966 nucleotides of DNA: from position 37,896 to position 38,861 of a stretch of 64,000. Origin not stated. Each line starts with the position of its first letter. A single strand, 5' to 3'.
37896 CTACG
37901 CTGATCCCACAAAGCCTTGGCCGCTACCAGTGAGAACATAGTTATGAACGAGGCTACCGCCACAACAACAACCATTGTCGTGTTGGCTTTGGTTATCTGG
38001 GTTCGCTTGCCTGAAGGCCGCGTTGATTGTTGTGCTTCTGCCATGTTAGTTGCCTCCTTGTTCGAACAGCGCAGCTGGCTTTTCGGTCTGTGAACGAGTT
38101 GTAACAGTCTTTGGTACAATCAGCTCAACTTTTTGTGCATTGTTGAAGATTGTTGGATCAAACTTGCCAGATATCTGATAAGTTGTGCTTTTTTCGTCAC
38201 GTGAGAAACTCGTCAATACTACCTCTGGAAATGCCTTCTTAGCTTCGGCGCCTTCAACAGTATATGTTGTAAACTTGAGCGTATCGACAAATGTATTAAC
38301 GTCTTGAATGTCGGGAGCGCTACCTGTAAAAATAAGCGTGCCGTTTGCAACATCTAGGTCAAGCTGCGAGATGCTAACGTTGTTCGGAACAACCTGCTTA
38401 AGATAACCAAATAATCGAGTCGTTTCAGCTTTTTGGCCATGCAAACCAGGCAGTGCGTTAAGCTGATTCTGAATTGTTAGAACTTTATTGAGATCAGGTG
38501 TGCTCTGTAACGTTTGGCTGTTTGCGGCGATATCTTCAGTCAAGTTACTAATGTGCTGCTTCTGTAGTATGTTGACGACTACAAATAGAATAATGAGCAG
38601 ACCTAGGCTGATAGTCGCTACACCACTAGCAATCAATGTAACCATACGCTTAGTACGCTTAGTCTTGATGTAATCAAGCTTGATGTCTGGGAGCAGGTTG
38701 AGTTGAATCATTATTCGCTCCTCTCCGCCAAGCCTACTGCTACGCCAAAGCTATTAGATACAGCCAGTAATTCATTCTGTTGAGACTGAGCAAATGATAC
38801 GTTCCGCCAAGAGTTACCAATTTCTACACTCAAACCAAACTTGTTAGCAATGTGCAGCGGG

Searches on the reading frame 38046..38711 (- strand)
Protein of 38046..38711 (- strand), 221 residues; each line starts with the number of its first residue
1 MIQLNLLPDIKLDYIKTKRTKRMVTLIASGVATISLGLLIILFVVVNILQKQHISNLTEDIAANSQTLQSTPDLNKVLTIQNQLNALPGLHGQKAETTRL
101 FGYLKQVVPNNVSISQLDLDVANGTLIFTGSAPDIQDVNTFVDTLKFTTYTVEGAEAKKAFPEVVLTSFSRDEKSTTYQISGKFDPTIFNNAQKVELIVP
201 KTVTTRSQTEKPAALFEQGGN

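Call 54: search_protein_families(library=pfam, proteins=[window:38046-38711:-], max_evalue=0.001)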
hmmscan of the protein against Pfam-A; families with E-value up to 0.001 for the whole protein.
window:38046-38711:- (221 aa): 2 families
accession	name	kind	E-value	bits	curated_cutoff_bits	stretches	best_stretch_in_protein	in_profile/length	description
PF12693.12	GspL_C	-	8e-05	23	29.6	1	32-160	10-144/158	GspL periplasmic domain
PF05137.18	PilN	-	0.00027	21.3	22.8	0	100-147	2-47/78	Fimbrial assembly protein (PilN)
